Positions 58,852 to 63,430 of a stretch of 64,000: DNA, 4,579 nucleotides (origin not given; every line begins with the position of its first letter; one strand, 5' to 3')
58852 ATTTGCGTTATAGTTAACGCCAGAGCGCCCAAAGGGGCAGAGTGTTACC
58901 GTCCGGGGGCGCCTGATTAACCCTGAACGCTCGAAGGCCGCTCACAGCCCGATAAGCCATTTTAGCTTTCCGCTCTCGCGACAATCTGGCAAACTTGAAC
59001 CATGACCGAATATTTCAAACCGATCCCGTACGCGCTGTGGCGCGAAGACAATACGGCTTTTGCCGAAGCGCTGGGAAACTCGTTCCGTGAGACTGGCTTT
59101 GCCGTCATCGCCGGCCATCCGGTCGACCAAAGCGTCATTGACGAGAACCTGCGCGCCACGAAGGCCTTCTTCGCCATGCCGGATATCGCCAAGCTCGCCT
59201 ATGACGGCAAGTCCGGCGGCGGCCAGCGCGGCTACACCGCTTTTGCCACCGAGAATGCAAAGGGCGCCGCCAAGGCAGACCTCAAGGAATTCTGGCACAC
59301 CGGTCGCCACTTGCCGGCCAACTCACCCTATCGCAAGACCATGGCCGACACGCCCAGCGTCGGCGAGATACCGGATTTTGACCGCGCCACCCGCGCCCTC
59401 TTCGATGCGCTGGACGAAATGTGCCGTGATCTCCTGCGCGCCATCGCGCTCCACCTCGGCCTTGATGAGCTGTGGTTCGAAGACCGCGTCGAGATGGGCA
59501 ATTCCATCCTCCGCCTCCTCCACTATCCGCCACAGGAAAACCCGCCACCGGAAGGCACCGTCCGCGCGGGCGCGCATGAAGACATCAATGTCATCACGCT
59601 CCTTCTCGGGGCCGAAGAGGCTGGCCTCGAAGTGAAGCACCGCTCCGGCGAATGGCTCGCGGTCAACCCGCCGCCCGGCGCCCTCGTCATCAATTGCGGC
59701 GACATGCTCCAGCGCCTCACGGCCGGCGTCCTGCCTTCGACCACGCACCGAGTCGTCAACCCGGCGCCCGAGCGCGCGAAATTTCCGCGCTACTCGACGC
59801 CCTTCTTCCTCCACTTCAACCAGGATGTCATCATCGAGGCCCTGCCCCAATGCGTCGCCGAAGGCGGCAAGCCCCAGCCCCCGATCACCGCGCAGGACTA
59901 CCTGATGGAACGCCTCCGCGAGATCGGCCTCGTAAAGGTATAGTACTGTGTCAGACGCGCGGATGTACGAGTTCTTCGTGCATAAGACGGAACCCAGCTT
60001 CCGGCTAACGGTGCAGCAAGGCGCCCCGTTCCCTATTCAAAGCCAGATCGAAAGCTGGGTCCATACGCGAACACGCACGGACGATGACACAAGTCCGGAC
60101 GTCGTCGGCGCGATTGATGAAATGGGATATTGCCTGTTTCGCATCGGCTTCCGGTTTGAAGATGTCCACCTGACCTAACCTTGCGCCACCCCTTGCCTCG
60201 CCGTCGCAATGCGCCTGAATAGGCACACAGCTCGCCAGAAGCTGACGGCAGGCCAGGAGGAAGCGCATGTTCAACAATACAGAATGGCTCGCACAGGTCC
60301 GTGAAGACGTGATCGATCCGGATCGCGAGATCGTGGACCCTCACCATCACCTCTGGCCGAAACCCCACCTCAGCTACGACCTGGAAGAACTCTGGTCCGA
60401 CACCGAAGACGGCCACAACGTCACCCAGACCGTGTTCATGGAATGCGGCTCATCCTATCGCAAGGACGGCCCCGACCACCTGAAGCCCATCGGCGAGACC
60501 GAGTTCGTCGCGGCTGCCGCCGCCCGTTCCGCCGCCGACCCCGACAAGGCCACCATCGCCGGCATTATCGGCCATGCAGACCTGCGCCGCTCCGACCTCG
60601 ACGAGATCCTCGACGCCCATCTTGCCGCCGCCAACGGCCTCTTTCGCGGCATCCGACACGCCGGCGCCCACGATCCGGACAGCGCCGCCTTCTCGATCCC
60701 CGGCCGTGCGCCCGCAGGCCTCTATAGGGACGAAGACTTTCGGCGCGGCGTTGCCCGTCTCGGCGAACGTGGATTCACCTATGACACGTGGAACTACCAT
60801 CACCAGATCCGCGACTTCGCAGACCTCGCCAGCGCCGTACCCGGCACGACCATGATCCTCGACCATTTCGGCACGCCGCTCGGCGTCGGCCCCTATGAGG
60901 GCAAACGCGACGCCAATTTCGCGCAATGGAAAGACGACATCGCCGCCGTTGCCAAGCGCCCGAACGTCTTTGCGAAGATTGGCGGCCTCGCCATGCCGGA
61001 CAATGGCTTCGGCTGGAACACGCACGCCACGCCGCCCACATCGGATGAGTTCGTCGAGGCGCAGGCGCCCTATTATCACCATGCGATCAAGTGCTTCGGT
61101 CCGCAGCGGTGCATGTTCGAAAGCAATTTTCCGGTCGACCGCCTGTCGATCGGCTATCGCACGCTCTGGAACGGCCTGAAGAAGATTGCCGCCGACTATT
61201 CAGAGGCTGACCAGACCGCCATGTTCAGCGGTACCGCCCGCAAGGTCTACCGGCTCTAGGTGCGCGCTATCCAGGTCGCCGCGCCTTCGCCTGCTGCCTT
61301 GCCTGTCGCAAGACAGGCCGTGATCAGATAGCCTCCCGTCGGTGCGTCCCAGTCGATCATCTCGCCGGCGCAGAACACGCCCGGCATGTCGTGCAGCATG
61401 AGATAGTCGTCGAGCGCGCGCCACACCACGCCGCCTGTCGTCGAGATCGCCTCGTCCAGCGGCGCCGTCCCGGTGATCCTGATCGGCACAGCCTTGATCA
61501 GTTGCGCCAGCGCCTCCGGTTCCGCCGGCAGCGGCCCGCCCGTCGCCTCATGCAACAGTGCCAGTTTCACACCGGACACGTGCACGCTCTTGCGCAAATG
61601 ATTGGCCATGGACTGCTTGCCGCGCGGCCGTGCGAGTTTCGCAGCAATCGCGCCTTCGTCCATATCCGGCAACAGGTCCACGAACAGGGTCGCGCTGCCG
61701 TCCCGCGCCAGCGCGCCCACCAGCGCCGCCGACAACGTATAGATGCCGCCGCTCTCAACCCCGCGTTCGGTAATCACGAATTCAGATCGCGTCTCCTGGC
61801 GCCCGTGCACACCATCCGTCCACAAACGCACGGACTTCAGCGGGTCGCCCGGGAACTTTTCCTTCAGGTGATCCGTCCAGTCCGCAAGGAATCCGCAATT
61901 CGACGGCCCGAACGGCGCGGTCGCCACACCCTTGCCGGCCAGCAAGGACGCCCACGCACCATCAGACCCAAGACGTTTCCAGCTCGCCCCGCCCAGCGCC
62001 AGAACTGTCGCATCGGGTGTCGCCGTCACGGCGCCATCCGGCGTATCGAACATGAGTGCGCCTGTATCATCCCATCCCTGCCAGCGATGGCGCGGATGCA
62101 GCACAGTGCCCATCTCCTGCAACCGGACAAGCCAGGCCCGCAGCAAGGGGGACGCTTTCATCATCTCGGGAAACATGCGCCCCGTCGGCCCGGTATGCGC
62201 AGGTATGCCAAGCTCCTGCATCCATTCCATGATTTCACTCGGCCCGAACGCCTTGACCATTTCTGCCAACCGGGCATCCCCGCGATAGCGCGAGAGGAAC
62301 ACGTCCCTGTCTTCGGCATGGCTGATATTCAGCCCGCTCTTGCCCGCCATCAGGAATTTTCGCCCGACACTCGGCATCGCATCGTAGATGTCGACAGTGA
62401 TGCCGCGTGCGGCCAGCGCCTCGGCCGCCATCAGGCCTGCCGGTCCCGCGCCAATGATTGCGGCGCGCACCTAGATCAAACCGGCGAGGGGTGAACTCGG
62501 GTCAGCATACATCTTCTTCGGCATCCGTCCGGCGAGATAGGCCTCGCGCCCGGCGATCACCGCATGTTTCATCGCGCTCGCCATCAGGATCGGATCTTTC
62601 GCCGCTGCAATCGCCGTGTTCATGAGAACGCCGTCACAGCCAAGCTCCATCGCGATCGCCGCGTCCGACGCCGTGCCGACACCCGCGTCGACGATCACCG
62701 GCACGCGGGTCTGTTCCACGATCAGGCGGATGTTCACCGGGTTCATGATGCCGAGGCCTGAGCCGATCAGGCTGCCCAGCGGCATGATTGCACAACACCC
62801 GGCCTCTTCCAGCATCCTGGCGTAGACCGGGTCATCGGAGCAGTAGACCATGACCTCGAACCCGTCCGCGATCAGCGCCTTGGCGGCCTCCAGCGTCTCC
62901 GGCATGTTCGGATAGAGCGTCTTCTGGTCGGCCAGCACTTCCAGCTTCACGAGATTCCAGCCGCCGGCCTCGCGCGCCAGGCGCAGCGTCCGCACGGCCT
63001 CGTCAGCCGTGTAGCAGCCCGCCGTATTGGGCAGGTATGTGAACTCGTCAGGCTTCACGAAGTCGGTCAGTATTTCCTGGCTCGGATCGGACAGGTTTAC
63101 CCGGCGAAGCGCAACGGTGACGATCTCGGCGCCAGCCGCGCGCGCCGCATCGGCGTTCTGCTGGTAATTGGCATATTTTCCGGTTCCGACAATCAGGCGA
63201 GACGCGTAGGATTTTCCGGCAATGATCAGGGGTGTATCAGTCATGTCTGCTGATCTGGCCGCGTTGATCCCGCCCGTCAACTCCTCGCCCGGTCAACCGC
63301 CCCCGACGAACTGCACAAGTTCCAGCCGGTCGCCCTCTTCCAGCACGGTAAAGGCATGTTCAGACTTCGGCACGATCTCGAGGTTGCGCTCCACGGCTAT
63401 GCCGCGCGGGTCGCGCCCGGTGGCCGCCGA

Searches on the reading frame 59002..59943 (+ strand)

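Call 31: search_protein_families(library=pfam, proteins=[window:59002-59943:+], max_evalue=0.0001)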
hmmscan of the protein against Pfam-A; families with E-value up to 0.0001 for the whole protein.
window:59002-59943:+ (313 aa): 2 families
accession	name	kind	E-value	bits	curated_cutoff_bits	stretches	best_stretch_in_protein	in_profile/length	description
PF03171.26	2OG-FeII_Oxy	-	1.2e-21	77.3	23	1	167-271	2-100/101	2OG-Fe(II) oxygenase superfamily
PF14226.12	DIOX_N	-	1.8e-20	74.2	27.3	1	15-113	12-107/117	non-haem dioxygenase in morphine synthesis N-terminal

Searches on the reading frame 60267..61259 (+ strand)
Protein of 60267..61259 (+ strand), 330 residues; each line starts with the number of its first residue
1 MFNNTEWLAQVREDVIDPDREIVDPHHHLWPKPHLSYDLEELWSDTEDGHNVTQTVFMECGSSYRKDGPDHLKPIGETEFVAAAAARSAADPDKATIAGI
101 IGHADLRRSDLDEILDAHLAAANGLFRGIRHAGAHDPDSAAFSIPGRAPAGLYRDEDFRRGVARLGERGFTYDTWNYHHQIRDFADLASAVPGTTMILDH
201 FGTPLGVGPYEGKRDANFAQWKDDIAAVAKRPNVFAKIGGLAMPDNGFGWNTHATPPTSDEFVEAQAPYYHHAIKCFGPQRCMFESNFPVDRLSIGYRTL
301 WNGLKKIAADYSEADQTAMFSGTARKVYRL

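Call 31: search_protein_families(library=pfam, proteins=[window:60267-61259:+], max_evalue=0.0001)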
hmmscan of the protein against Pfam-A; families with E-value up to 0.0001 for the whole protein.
window:60267-61259:+ (330 aa): 1 family
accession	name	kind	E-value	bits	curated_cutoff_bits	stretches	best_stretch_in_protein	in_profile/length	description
PF04909.20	Amidohydro_2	-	1.2e-32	114.3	26.4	1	23-330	1-289/289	Amidohydrolase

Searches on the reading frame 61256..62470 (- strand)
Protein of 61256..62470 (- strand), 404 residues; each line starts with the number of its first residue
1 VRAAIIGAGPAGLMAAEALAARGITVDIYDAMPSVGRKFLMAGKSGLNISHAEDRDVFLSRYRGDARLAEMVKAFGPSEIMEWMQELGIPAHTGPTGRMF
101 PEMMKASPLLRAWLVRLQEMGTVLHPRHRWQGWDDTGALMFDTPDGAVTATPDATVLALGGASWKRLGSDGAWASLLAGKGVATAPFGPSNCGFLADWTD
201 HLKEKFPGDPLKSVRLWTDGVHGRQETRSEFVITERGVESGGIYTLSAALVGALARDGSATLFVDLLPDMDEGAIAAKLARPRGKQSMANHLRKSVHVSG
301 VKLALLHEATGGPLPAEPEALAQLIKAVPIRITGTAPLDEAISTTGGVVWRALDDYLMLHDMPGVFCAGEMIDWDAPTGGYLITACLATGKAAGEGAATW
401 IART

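Call 31: search_protein_families(library=pfam, proteins=[window:61256-62470:-], max_evalue=0.0001)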
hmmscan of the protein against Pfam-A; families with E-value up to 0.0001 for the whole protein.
window:61256-62470:- (404 aa): 6 families
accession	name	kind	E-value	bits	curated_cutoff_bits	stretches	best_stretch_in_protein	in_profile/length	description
PF03486.20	HI0933_like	-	2.7e-63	214.1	50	1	3-395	3-243/244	HI0933-like protein Rossmann domain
PF22780.1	HI0933_like_1st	-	1.9e-24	86.8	27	1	189-343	2-165/165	HI0933-like protein barrel and H2TH domain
PF13450.12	NAD_binding_8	-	2.6e-06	28.1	21.9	1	5-36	1-32/68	NAD(P)-binding Rossmann-like domain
PF00890.30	FAD_binding_2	-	8e-06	25.7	20.4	1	4-138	3-142/414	FAD binding domain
PF01266.30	DAO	-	4.3e-05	23.7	27.9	1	3-159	2-155/353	FAD dependent oxidoreductase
PF01494.25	FAD_binding_3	-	7.2e-05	22.6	22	0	3-31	4-32/349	FAD binding domain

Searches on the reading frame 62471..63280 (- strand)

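Call 31: search_protein_families(library=pfam, proteins=[window:62471-63280:-], max_evalue=0.0001)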
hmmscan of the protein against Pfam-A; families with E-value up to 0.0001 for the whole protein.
window:62471-63280:- (269 aa): 2 families
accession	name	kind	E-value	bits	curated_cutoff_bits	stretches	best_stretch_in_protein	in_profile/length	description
PF05690.20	ThiG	-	5.2e-110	367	23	1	20-264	2-247/247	Thiazole biosynthesis protein ThiG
PF00977.27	His_biosynth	-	2.1e-05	24.5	23.6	0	184-238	65-117/228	Histidine biosynthesis protein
